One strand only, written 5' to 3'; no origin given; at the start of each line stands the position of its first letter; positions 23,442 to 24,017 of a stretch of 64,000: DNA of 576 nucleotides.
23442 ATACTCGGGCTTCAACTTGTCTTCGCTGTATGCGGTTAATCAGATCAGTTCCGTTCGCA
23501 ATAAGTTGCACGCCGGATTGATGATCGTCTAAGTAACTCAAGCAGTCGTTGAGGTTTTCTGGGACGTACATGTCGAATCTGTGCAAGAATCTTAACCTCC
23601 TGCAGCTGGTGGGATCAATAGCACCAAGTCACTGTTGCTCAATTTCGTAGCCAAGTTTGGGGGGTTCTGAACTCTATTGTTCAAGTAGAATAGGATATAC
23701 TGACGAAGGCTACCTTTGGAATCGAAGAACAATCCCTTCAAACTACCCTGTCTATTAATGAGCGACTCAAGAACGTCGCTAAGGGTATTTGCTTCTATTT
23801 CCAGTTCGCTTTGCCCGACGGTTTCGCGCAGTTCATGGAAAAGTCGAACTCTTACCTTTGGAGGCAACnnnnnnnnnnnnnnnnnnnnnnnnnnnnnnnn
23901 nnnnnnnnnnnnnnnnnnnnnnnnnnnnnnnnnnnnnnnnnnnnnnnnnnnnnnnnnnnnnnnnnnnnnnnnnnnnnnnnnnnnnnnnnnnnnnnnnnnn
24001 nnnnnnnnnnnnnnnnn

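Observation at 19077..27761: Two Mo-hydroxylase (xanthine dehydrogenase-family) gene sets, each with its own embedded MoaD-like Gly-Gly ubiquitin-fold protein, in one nine-gene unit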

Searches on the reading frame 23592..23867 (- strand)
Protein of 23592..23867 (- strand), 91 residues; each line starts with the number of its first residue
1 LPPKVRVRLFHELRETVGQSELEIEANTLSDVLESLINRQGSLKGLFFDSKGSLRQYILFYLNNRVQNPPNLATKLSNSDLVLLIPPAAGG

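Call 3: search_protein_families(library=pfam, proteins=[window:23592-23867:-], max_evalue=0.01)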
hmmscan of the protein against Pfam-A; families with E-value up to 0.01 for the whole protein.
window:23592-23867:- (91 aa): 1 family
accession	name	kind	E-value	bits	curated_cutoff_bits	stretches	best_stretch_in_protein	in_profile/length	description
PF02597.26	ThiS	-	1.4e-10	41.9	22.5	1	7-91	1-76/76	ThiS family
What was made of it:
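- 23592..23867 (-): Ubl1: a 91-aa archaeal MoaD/SAMP1-type beta-grasp protein ending in PPAAGG. It starts 1 nt after the Mo2 stop and ends 5 nt before the FAD1 start. PF02597 E=1.4e-10 (call 3).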

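Call 9: find_homologous_proteins(query=window:23592-23867:-, max_evalue=0.001)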
Query window:23592-23867:- (91 aa): 49 proteins with E <= 0.001 among 55 candidates.
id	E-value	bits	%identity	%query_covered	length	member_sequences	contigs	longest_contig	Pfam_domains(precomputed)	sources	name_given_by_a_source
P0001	2.1e-48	180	95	100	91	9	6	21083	PF02597.27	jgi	jgi:molybdopterin synthase sulfur carrier subunit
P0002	3.5e-48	179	93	100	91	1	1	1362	PF02597.27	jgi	jgi:molybdopterin synthase sulfur carrier subunit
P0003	9.4e-48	178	93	100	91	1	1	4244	PF02597.27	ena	-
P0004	1.8e-46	173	93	100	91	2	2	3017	PF02597.27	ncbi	-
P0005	1.9e-46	173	92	100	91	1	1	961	PF02597.27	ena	-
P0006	1.9e-46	173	91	100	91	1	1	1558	PF02597.27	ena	-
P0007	2.0e-46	173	91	100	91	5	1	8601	PF02597.27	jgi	-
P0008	7.0e-46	172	91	100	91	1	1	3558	PF02597.27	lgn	-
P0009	5.4e-44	165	88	100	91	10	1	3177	PF02597.27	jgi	-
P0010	2.8e-43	163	86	100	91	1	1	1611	PF02597.27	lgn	-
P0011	6.5e-43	162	85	100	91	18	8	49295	PF02597.27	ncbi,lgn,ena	ncbi:MAG: MoaD/ThiS family protein [Candidatus Bathyarchaeia archaeon]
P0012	9.6e-43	162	87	100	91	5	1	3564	PF02597.27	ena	-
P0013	9.9e-43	161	86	100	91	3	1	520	PF02597.27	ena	-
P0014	1.1e-42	161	86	100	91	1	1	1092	PF02597.27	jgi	jgi:molybdopterin synthase sulfur carrier subunit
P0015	2.9e-42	160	82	100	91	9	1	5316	PF02597.27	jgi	-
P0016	4.7e-42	159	84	100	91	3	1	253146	PF02597.27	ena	-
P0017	1.8e-41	157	84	100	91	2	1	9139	PF02597.27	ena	-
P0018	1.0e-40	155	80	98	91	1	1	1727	PF02597.27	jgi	-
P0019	2.3e-40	154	82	100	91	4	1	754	PF02597.27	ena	-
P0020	8.0e-40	152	80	100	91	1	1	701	PF02597.27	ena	-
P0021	1.3e-39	151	80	100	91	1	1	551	PF02597.27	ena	-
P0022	5.8e-39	149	78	100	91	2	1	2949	PF02597.27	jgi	jgi:MoaD family protein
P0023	4.2e-38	147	75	100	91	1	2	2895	PF02597.27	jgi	jgi:MoaD family protein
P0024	5.9e-38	146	77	100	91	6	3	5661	PF02597.27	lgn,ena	-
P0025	7.4e-38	146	78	100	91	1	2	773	PF02597.27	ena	-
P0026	8.4e-38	146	82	96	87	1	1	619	PF02597.27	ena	-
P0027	7.1e-37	143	78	100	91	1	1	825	PF02597.27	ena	-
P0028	9.8e-36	139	77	100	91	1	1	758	PF02597.27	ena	-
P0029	1.3e-34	136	70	100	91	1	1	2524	PF02597.27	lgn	-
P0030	4.3e-34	134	71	100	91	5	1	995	PF02597.27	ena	-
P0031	7.3e-34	133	73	97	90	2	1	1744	PF02597.27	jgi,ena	-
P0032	1.4e-33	132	74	100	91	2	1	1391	PF02597.27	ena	-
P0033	1.4e-32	129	69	100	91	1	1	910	PF02597.27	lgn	-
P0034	2.2e-32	128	68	100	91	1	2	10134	PF02597.27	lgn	-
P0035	9.6e-32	126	68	100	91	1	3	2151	PF02597.27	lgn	-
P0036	1.1e-31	126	65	100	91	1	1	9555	PF02597.27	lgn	-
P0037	1.4e-31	126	69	96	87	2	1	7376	PF02597.27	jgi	jgi:MoaD family protein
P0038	1.4e-31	126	65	100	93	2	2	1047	PF02597.27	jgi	-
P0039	2.2e-31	125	65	100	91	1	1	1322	PF02597.27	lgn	-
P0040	2.3e-31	125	64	100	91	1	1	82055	PF02597.27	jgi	jgi:MoaD family protein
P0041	2.8e-31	125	66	100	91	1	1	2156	PF02597.27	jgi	-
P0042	3.4e-31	125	66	97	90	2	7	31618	PF02597.27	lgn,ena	-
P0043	3.6e-30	121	63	99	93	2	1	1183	PF02597.27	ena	-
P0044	8.9e-30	120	65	100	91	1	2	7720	PF02597.27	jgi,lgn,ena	-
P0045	2.6e-29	119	65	100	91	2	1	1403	PF02597.27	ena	-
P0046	7.0e-29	117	64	100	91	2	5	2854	PF02597.27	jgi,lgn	jgi:MoaD family protein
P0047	8.9e-29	117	63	100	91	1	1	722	PF02597.27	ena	-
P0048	1.4e-26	110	59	100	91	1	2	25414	PF02597.27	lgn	-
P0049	1.6e-24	103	57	97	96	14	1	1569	PF02597.27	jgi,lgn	-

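Call 11: find_encoding_contigs(protein=P0040, flank=10000, max_places=3)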
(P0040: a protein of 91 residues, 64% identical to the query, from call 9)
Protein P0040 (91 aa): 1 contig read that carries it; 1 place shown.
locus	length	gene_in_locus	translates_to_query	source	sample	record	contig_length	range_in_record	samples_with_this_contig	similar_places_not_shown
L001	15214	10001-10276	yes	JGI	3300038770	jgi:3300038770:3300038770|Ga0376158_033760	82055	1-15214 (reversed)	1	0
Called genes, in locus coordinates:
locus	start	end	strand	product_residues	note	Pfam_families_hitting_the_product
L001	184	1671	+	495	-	PF13520:AA_permease_2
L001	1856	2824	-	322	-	PF14582:Metallophos_3 (weak)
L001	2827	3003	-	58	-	-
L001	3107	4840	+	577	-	PF07969:Amidohydro_3 (weak), PF01979:Amidohydro_1, PF13382:Adenine_deam_C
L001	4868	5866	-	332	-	PF00296:Bac_luciferase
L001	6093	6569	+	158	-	PF00111:Fer2 (weak), PF13085:Fer2_3 (weak), PF01799:Fer2_2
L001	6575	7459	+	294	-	PF00941:FAD_binding_5, PF03450:CO_deh_flav_C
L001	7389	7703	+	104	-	PF02597:ThiS (weak)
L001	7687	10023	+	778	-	PF01315:Ald_Xan_dh_C, PF02738:MoCoBD_1, PF20256:MoCoBD_2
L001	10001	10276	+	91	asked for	PF02597:ThiS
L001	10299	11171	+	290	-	PF00941:FAD_binding_5, PF03450:CO_deh_flav_C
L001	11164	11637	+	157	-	PF00111:Fer2 (weak), PF01799:Fer2_2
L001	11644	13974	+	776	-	PF01315:Ald_Xan_dh_C, PF02738:MoCoBD_1, PF20256:MoCoBD_2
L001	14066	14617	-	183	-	PF01885:PTS_2-RNA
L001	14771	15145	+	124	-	PF01978:TrmB (faint), PF03965:Penicillinase_R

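Call 12: find_encoding_contigs(protein=P0048, flank=10000, max_places=3)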
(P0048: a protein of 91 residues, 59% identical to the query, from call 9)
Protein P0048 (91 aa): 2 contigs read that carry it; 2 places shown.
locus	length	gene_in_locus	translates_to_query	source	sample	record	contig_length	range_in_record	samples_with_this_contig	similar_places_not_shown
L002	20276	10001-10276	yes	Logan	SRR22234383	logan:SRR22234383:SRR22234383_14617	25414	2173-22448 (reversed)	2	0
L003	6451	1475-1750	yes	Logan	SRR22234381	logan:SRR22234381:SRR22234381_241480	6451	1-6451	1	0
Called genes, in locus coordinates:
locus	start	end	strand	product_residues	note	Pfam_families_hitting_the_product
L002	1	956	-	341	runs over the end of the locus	PF00296:Bac_luciferase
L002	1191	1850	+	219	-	-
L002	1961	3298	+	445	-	PF01979:Amidohydro_1, PF07969:Amidohydro_3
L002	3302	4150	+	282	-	PF00005:ABC_tran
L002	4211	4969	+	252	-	PF00005:ABC_tran, PF02463:SMC_N, PF13304:AAA_21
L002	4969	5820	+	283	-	PF02361:CbiQ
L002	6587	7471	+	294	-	PF00941:FAD_binding_5, PF03450:CO_deh_flav_C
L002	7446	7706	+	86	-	PF02597:ThiS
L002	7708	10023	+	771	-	PF01315:Ald_Xan_dh_C, PF02738:MoCoBD_1, PF20256:MoCoBD_2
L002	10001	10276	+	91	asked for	PF02597:ThiS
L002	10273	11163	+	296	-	PF00941:FAD_binding_5, PF03450:CO_deh_flav_C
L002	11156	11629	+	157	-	PF00111:Fer2, PF01799:Fer2_2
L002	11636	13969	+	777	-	PF01315:Ald_Xan_dh_C, PF02738:MoCoBD_1, PF20256:MoCoBD_2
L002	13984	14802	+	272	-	PF02625:XdhC_CoxI, PF13478:XdhC_C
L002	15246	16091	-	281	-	PF01145:Band_7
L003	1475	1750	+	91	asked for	PF02597:ThiS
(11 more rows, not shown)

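Call 17: search_solved_structures(query=window:23592-23867:-, max_evalue=10, show_alignments=2)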
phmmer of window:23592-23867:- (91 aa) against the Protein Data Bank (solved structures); distinct sequences matched with E-value up to 10: 12.
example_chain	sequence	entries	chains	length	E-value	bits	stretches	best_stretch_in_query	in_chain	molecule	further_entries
2l52_A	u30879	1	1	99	1.3e-07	35.1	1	4-91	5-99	METHANOSARCINA ACETIVORANS SAMP1 HOMOLOG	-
1v8c_A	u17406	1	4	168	1.8e-07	34.6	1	6-91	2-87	MoaD related protein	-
2m19_A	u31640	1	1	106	6.5e-05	26.4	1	5-91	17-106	Molybdopterin converting factor subunit 1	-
3dwg_C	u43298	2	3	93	0.00097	22.7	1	15-91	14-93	9.5 kDa culture filtrate antigen cfp10A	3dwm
2g1e_A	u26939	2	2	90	0.0075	19.8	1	5-91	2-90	hypothetical protein Ta0895 | Putative uncharacterized protein Ta0895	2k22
3po0_A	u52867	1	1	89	0.024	18.2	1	8-91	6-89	Small archaeal modifier protein 1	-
4hro_A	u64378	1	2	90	0.025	18.2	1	7-91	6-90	Small archaeal modifier protein 1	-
2l83_A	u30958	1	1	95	0.038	17.6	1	8-91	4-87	Small archaeal modifier protein 1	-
4n6e_B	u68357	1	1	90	0.049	17.2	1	15-91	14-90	ThiS/MoaD family protein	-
3kvt_A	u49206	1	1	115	0.83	13.3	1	15-79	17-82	POTASSIUM CHANNEL PROTEIN SHAW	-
1vjk_A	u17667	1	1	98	1.1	12.9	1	4-91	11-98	molybdopterin converting factor, subunit 1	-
3rpf_C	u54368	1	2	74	1.7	12.4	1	61-91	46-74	Molybdopterin converting factor, subunit 1 (MoaD)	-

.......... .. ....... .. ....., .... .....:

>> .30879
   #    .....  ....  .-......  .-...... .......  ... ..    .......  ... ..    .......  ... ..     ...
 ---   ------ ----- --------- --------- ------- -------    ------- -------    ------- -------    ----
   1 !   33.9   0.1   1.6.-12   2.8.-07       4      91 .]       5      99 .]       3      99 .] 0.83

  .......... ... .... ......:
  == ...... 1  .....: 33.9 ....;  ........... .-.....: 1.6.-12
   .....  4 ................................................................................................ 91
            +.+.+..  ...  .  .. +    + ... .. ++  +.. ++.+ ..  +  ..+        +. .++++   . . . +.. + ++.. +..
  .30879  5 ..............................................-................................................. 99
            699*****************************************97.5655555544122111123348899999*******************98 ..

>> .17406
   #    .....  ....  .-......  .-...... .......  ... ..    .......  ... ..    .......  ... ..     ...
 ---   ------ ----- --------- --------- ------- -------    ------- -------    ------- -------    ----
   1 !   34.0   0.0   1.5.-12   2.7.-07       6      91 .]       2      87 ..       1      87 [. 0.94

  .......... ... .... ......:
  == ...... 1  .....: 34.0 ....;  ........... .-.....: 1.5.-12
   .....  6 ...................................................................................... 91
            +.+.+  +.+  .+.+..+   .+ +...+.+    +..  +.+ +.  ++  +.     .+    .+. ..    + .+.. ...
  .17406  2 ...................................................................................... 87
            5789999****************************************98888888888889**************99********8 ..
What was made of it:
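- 23592..23867 (-): PDB 2l52 SAMP1 E=1e-7 (call 17).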

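Call 19: search_protein_families(library=ncbifam, proteins=[window:23592-23867:-], max_evalue=0.01)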
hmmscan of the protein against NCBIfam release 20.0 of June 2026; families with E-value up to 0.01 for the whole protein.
window:23592-23867:- (91 aa): 3 families
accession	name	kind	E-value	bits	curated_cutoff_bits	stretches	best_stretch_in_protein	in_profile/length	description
TIGR01687.1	moaD_arch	subfamily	4.1e-15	56.1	49.5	1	5-91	1-88/88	MoaD family protein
NF041918.1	SAMP1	equivalog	7e-13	48.9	60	1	6-91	2-91/91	ubiquitin-like small modifier protein 1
TIGR01682.1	moaD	equivalog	5.5e-05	23.9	66.15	1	5-91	1-80/80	molybdopterin converting factor subunit 1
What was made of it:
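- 23592..23867 (-): TIGR01687 56.1 bits, above the 49.5 cut-off; SAMP1 equivalog 48.9 bits, below 60 (call 19).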

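Call 45: search_protein_representatives(alignment_id=A2)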
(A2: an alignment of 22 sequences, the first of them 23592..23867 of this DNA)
Query: 22 sequences, 91 profile positions. Proteins with E-value up to 0.001 (for the whole library): 1482; up to 1e-10: 36; up to 1e-30: 1. The best 150 are listed.
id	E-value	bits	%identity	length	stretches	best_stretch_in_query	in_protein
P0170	3.6e-39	149.0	-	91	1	2-91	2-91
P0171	1.8e-25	105.1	-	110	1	3-91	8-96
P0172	3.7e-23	97.7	-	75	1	17-91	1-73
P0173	6.1e-22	93.8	-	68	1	24-91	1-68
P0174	4.8e-20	87.7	-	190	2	5-91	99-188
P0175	7.3e-20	87.1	-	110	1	2-91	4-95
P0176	9.6e-19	83.6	-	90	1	4-91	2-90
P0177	3.2e-18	81.9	-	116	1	3-91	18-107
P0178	9.9e-18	80.3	-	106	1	3-91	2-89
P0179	1.4e-14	70.2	-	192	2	7-91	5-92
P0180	2.6e-14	69.4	-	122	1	3-91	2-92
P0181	3.8e-14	68.8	-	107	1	3-91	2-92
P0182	4.1e-14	68.7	-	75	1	18-91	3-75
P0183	1.7e-13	66.7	-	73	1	13-63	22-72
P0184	2.0e-13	66.5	-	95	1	1-91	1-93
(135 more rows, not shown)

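Call 49: find_homologous_proteins(query=A3, max_evalue=0.001)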
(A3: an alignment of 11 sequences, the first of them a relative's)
Query A3 (11 sequences) (90 aa, profile of the alignment): 2770 proteins with E <= 0.001 among 8000 candidates; the best 120 are listed.
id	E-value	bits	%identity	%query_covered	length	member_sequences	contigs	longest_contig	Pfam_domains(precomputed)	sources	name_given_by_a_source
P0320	4.0e-34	135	30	100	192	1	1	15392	PF02597.27,PF09138.18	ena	-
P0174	4.4e-34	135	-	-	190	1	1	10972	PF02597.27,PF09138.18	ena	-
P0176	2.7e-29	119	100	100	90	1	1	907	-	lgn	-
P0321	1.4e-28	117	34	99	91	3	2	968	PF02597.27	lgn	-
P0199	8.2e-28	114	27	99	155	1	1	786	-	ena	-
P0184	9.7e-28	114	34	83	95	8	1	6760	PF02597.27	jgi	-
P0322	6.4e-27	112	35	98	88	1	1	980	PF02597.27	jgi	jgi:MoaD family protein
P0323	9.9e-27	111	30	98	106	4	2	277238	PF02597.27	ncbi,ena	-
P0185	1.6e-26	110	30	99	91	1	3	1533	PF02597.27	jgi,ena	-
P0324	2.9e-26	109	36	100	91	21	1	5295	PF02597.27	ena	-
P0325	4.2e-26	109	35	98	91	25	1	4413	PF02597.27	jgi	jgi:molybdopterin synthase sulfur carrier subunit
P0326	5.3e-26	109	36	98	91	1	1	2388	PF02597.27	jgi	jgi:molybdopterin synthase sulfur carrier subunit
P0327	7.6e-26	108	37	98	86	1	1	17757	PF02597.27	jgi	-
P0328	1.3e-25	107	37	98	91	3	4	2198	PF02597.27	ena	-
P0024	1.5e-25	107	38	99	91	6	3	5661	PF02597.27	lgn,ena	-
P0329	1.6e-25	107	36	98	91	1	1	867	PF02597.27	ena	-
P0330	3.5e-25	106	30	98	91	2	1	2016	PF02597.27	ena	-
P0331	3.6e-25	106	35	98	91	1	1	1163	PF02597.27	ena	-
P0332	2.3e-24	103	31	99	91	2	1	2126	PF02597.27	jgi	-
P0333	5.0e-24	102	30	98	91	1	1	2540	PF02597.27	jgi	jgi:molybdopterin synthase sulfur carrier subunit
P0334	5.2e-24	102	33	83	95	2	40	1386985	PF02597.27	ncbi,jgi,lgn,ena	ncbi:MAG: MoaD family protein [Nitrososphaerota archaeon]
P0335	6.0e-24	102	33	83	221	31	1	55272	PF02597.27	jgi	-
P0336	6.4e-24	102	30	98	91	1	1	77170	PF02597.27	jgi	jgi:molybdopterin synthase sulfur carrier subunit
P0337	7.0e-24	102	29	98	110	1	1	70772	PF02597.27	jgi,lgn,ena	-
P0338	8.8e-24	101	30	99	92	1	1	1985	PF02597.27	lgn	-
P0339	9.0e-24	101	30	98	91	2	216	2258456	PF02597.27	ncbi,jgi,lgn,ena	ncbi:MAG: ubiquitin-like small modifier protein 1 [Halobacteriota archaeon]|jgi:molybdopterin syntha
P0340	1.0e-23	101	30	98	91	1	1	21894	PF02597.27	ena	-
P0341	1.2e-23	101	36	83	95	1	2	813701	PF02597.27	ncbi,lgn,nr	ncbi:MAG: MoaD family protein [Nitrososphaerota archaeon]|nr:MoaD family protein [Candidatus Caldite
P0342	1.2e-23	101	30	98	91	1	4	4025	PF02597.27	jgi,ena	jgi:molybdopterin synthase sulfur carrier subunit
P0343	1.3e-23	101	29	98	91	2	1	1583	PF02597.27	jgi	-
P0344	1.9e-23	100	31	98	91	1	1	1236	PF02597.27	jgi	jgi:molybdopterin synthase sulfur carrier subunit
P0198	3.4e-23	100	30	99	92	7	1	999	PF02597.27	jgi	-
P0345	3.5e-23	100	28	99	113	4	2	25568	PF02597.27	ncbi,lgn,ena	-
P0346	5.1e-23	99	33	99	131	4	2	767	PF02597.27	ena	-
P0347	7.8e-23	98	32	83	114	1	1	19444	PF02597.27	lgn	-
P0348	1.0e-22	98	29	98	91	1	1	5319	PF02597.27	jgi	jgi:molybdopterin synthase sulfur carrier subunit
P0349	1.1e-22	98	29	98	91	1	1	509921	PF02597.27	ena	-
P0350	1.2e-22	98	29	98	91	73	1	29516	PF02597.27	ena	-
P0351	1.5e-22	98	31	99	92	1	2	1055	PF02597.27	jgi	jgi:molybdopterin converting factor small subunit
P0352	1.6e-22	97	33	98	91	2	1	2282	PF02597.27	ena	-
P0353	2.3e-22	97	28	83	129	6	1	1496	PF02597.27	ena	-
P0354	2.6e-22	97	33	98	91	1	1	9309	PF02597.27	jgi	jgi:molybdopterin synthase sulfur carrier subunit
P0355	2.8e-22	97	29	98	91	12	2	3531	PF02597.27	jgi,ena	-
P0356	2.8e-22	97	29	99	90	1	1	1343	PF02597.27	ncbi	-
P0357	4.1e-22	96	30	83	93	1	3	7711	PF02597.27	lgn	-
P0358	5.6e-22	96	28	83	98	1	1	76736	PF02597.27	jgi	-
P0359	1.5e-21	94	38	99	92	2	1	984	PF02597.27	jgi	jgi:MoaD family protein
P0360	1.6e-21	94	32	98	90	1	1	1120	PF02597.27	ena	-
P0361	1.9e-21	94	24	99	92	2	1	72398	-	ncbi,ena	-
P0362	2.1e-21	94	33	83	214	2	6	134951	PF02597.27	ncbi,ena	-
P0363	2.3e-21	94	31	99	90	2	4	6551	PF02597.27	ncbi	ncbi:MAG: ubiquitin-like small modifier protein 1 [Halobacteriota archaeon]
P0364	2.4e-21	94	29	99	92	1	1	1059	PF02597.27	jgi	jgi:molybdopterin converting factor small subunit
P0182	2.9e-21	93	34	84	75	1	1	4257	PF02597.27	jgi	jgi:molybdopterin converting factor small subunit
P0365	2.9e-21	93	31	98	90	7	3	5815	PF02597.27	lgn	-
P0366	3.7e-21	93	29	99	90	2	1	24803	PF02597.27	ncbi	-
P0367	3.9e-21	93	29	93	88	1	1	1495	PF02597.27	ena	-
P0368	4.5e-21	93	29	99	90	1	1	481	PF02597.27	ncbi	-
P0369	5.3e-21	93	28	99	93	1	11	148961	PF02597.27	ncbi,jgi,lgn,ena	ncbi:MAG: ubiquitin-like small modifier protein 1 [Thermoproteota archaeon]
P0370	6.5e-21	92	27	80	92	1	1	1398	PF02597.27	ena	-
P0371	7.2e-21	92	29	100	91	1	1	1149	PF02597.27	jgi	jgi:molybdopterin synthase sulfur carrier subunit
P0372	7.7e-21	92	28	98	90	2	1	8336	PF02597.27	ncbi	-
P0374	1.0e-20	92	29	99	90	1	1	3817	PF02597.27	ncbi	-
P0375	1.0e-20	92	29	99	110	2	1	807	PF02597.27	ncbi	-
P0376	1.3e-20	91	27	82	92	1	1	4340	PF02597.27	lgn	-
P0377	1.4e-20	91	38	99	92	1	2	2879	PF02597.27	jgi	jgi:molybdopterin synthase sulfur carrier subunit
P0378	1.4e-20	91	28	99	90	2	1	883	PF02597.27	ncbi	-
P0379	1.5e-20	91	28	99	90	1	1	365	PF02597.27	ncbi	-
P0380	1.6e-20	91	30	98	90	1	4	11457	PF02597.27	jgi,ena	-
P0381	1.7e-20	91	30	99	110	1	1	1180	PF02597.27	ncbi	-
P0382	1.7e-20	91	29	99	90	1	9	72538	PF02597.27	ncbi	ncbi:MAG: ubiquitin-like small modifier protein 1 [Halobacteriota archaeon]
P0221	1.7e-20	91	37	99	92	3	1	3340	PF02597.27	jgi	jgi:molybdopterin synthase sulfur carrier subunit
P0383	2.0e-20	91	30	99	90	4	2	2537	PF02597.27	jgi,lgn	jgi:molybdopterin synthase sulfur carrier subunit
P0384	2.1e-20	91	28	100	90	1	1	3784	PF02597.27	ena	-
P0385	2.3e-20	90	28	99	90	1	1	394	PF02597.27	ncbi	-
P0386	2.6e-20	90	30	98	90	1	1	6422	PF02597.27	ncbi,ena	-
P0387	3.0e-20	90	30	99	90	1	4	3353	PF02597.27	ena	-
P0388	3.7e-20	90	28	98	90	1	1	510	PF02597.27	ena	-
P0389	4.6e-20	90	38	99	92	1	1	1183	PF02597.27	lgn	-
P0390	4.6e-20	90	31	98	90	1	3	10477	PF02597.27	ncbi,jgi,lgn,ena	-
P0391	5.1e-20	89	28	99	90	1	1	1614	PF02597.27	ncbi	-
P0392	5.6e-20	89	31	98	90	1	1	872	PF02597.27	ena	-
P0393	6.2e-20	89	31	98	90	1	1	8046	PF02597.27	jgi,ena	-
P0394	6.3e-20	89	28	98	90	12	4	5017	PF02597.27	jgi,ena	-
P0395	6.5e-20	89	28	99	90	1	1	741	PF02597.27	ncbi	-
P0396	6.5e-20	89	33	98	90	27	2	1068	PF02597.27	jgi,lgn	jgi:molybdopterin synthase sulfur carrier subunit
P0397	7.1e-20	89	29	99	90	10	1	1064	PF02597.27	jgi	jgi:molybdopterin synthase sulfur carrier subunit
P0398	7.8e-20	89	31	98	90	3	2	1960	PF02597.27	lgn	-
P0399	9.3e-20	89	29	99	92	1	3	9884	PF02597.27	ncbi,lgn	-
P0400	1.1e-19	88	26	98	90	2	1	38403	PF02597.27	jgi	jgi:molybdopterin synthase sulfur carrier subunit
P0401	1.1e-19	88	30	80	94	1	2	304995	PF02597.27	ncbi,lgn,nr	ncbi:MAG: MoaD family protein [Aigarchaeota archaeon]|nr:MoaD family protein [Aigarchaeota archaeon]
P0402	1.2e-19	88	30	98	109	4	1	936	PF02597.27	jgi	-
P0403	1.4e-19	88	29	99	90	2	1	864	PF02597.27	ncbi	-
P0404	1.9e-19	88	28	98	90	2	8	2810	PF02597.27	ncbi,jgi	jgi:molybdopterin synthase sulfur carrier subunit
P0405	2.1e-19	87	31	98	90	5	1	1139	PF02597.27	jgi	jgi:sulfur-carrier protein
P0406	2.1e-19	87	31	98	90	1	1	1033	PF02597.27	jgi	jgi:sulfur-carrier protein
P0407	2.2e-19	87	32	98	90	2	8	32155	PF02597.27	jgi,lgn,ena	jgi:sulfur-carrier protein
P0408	2.2e-19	87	27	98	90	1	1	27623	PF02597.27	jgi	jgi:molybdopterin synthase sulfur carrier subunit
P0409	2.3e-19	87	27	98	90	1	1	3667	PF02597.27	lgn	-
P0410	2.4e-19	87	26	98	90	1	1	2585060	PF02597.27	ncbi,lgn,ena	-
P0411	2.5e-19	87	31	98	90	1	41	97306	PF02597.27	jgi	jgi:molybdopterin synthase sulfur carrier subunit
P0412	2.7e-19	87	30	99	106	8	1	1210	PF02597.27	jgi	jgi:molybdopterin synthase sulfur carrier subunit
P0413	2.8e-19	87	28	99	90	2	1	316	PF02597.27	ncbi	-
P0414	2.9e-19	87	37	99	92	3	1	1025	PF02597.27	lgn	-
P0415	2.9e-19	87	31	99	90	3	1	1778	PF02597.27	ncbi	-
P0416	3.2e-19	87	31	98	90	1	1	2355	PF02597.27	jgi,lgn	-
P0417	3.5e-19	87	30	98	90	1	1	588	PF02597.27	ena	-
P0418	3.5e-19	87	27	98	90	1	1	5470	PF02597.27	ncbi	-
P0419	3.7e-19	87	26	98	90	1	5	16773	PF02597.27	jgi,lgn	jgi:molybdopterin synthase sulfur carrier subunit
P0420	3.7e-19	87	31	99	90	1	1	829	PF02597.27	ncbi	-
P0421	4.4e-19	86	30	98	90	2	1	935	PF02597.27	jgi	jgi:sulfur-carrier protein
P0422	4.4e-19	86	32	98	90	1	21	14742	PF02597.27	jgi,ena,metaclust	jgi:MoaD family protein, archaeal|metaclust:\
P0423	4.6e-19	86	30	98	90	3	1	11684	PF02597.27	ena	-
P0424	5.3e-19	86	30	98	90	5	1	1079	PF02597.27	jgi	jgi:molybdopterin synthase sulfur carrier subunit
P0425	5.7e-19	86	30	98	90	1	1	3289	PF02597.27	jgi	jgi:molybdopterin synthase sulfur carrier subunit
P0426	6.0e-19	86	33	99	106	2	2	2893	PF02597.27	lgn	-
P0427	6.2e-19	86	37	98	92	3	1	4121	PF02597.27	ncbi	-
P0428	6.6e-19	86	31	98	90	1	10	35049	PF02597.27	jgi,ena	jgi:sulfur-carrier protein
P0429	6.6e-19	86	31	98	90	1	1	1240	PF02597.27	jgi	jgi:sulfur-carrier protein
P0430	7.3e-19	86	27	98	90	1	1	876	PF02597.27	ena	-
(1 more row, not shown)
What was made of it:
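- Tried and rejected: A profile search with distant Ubl1-like sequences (A3, call 49) drifted into general archaeal MoaD/SAMP1.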
